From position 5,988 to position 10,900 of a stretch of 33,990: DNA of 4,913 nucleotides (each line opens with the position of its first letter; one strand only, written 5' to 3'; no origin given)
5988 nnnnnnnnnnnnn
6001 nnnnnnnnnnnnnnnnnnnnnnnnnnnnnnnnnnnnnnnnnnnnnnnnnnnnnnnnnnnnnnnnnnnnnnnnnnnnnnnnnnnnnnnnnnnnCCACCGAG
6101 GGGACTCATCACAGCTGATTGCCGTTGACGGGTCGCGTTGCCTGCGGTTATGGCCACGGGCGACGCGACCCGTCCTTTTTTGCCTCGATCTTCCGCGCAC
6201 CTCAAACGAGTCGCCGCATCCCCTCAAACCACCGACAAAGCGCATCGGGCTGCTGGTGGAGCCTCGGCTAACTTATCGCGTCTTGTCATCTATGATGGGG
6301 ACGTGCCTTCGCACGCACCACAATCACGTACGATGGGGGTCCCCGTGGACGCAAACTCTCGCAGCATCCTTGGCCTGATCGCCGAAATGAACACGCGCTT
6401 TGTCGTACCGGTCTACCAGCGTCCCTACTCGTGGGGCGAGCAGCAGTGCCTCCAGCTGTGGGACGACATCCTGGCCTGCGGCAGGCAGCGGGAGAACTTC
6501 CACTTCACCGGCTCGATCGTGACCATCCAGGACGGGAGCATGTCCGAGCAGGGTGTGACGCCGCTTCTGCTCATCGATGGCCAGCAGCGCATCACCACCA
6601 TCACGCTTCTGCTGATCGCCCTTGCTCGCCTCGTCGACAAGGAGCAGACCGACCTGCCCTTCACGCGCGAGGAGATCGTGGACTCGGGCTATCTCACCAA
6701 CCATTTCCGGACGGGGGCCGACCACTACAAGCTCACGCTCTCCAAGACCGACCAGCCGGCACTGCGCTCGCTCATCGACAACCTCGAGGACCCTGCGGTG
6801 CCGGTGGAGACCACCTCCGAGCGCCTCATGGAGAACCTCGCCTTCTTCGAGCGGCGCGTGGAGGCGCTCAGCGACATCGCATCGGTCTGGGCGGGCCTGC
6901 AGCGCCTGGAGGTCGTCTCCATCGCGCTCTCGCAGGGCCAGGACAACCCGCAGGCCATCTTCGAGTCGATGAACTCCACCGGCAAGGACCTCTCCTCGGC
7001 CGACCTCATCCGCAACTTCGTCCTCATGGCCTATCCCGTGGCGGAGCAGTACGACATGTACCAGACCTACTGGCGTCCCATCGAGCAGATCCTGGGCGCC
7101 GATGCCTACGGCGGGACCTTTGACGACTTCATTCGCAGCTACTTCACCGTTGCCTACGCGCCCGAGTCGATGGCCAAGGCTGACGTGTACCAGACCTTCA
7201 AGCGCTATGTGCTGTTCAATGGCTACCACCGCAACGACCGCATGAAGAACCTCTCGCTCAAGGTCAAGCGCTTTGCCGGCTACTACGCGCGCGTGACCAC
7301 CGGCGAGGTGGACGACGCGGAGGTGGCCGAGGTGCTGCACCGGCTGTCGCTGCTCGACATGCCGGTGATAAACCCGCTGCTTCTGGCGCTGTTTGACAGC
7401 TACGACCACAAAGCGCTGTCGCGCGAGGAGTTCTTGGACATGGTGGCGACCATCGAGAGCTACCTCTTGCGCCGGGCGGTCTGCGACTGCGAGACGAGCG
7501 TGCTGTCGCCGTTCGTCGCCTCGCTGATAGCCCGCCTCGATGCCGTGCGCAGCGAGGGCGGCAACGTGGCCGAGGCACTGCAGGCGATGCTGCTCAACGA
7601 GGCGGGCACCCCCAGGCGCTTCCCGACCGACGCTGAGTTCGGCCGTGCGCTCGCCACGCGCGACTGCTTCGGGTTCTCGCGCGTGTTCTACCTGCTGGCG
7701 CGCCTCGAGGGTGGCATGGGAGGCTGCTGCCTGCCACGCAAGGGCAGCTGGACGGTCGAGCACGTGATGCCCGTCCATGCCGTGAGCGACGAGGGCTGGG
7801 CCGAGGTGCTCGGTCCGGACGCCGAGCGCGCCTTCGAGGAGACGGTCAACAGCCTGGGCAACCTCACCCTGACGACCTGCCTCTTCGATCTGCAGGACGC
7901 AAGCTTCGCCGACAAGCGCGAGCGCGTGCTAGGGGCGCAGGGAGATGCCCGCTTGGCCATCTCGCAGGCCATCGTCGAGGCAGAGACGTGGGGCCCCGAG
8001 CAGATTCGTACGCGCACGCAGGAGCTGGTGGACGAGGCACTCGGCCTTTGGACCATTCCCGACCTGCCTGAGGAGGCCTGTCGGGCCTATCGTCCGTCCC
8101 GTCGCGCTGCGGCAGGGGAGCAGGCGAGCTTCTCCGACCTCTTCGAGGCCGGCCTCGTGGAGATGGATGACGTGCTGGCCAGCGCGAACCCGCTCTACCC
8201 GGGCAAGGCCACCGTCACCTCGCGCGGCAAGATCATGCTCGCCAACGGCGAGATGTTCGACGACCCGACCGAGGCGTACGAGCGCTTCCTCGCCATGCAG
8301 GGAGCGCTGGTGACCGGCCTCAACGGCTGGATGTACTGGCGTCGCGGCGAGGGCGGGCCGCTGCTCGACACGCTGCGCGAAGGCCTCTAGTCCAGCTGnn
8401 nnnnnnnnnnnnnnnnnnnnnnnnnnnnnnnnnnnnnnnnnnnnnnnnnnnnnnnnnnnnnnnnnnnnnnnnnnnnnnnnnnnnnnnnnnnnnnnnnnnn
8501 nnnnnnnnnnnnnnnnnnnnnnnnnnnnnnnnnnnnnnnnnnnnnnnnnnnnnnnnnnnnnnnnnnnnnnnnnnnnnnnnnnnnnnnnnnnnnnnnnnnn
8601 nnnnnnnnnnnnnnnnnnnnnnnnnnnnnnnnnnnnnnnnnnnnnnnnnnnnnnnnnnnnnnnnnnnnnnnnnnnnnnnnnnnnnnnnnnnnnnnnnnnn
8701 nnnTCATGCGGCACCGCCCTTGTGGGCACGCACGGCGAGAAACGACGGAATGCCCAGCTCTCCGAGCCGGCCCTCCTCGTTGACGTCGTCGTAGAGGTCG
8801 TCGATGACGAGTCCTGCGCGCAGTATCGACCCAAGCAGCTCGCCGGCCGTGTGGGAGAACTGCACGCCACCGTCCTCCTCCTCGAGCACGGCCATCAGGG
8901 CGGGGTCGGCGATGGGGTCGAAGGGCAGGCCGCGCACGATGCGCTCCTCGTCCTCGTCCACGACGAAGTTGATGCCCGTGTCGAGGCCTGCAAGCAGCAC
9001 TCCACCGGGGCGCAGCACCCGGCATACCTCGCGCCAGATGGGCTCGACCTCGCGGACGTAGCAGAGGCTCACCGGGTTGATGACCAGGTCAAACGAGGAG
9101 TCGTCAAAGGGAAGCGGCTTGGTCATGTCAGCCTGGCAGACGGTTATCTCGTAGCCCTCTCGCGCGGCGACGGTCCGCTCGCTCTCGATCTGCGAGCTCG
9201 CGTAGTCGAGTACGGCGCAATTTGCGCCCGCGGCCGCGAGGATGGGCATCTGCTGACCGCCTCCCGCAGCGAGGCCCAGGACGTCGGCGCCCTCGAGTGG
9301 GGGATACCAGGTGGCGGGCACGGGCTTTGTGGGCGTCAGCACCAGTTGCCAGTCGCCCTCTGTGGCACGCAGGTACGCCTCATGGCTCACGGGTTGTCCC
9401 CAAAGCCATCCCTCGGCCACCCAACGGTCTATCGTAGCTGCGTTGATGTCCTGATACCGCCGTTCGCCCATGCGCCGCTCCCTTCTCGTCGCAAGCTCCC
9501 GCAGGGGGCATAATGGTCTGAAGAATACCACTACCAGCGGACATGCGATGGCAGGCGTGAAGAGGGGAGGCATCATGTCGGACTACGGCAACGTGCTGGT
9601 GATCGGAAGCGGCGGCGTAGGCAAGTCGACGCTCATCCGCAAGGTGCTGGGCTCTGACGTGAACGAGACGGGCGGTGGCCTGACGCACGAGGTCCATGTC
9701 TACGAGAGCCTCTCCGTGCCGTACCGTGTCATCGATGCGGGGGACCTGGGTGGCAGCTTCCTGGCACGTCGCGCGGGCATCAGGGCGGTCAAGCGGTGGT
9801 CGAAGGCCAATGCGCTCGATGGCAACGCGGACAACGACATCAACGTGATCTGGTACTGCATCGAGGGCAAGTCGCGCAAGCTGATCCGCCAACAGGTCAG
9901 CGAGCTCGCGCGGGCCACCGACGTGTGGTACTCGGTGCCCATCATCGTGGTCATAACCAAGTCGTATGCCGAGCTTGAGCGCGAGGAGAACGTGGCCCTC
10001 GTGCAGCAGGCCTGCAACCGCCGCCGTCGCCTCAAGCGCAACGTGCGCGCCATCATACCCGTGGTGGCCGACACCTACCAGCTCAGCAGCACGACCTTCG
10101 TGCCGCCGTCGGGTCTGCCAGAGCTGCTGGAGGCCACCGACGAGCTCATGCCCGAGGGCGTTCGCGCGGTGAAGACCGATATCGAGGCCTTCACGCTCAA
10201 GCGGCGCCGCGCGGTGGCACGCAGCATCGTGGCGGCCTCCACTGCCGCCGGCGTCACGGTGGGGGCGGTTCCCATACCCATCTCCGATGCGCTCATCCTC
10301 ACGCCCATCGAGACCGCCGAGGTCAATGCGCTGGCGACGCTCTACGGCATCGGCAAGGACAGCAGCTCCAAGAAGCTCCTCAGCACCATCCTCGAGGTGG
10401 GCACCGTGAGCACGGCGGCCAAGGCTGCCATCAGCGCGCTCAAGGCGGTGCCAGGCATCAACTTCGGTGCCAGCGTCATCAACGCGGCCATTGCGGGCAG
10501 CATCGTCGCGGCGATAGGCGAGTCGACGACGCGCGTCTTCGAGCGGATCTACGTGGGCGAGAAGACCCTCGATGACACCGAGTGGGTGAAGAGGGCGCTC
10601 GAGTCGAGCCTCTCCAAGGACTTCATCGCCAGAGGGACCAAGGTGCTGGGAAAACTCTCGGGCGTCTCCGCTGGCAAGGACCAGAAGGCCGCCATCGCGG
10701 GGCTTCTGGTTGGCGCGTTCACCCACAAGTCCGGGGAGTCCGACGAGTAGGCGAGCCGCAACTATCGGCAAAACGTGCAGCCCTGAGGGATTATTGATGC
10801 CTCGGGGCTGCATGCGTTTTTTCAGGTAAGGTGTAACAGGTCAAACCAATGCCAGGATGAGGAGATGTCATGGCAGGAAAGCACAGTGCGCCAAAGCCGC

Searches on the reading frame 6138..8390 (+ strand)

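Call 22: search_protein_families(library=pfam, proteins=[window:6138-8390:+], max_evalue=0.01)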
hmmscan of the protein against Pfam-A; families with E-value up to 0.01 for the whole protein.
window:6138-8390:+ (750 aa): 4 families
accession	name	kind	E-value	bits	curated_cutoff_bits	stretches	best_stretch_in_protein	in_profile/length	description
PF03235.19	GmrSD_N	-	1e-34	120.9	33.2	1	81-295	5-198/199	GmrSD restriction endonuclease, N-terminal domain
PF07510.16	GmrSD_C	-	3.7e-11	43.5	23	1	497-632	3-137/138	GmrSD restriction endonucleases, C-terminal domain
PF18755.6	RAMA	-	6.3e-10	39.4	35.2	1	652-748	8-99/107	Restriction Enzyme Adenine Methylase Associated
PF23678.1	YqhI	-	0.0039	16.9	27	1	411-436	9-33/36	YqhI-like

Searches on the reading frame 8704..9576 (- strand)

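Call 22: search_protein_families(library=pfam, proteins=[window:8704-9576:-], max_evalue=0.01)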
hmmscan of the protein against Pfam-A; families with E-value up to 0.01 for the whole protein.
window:8704-9576:- (290 aa): 6 families
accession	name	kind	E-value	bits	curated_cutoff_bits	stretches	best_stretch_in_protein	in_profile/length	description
PF08241.18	Methyltransf_11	-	3.1e-18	66.6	21.2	1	101-195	2-94/95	Methyltransferase domain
PF13649.12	Methyltransf_25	-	2.3e-14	54.3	27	1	99-192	1-97/97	Methyltransferase domain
PF13847.12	Methyltransf_31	-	8e-13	48.7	27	1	96-196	4-109/145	Methyltransferase domain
PF08242.18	Methyltransf_12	-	1.8e-06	29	30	1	102-194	3-98/98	Methyltransferase domain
PF01209.24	Ubie_methyltran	-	2.1e-05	24.5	20.1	1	94-195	46-150/233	ubiE/COQ5 methyltransferase family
PF05148.21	Methyltransf_8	-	0.00012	22.4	27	1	145-194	107-154/219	Hypothetical methyltransferase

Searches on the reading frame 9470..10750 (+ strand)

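Call 22: search_protein_families(library=pfam, proteins=[window:9470-10750:+], max_evalue=0.01)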
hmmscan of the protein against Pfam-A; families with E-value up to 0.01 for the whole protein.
window:9470-10750:+ (426 aa): 6 families
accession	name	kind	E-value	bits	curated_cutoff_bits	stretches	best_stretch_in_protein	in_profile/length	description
PF05128.17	DUF697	-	6.5e-09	36.2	27.7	1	233-366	5-145/162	Domain of unknown function (DUF697)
PF13191.12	AAA_16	-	0.00026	22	32.6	1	40-87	25-68/167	AAA ATPase domain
PF01926.29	MMR_HSR1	-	0.00035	21.1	21.9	1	42-164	2-113/113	50S ribosome-binding GTPase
PF00005.33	ABC_tran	-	0.00088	20.3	25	0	42-67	14-39/137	ABC transporter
PF13401.12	AAA_22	-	0.0056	17.4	27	0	38-187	4-84/130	AAA domain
PF03193.22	RsgA_GTPase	-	0.0072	16.6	30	0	41-68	108-135/174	RsgA GTPase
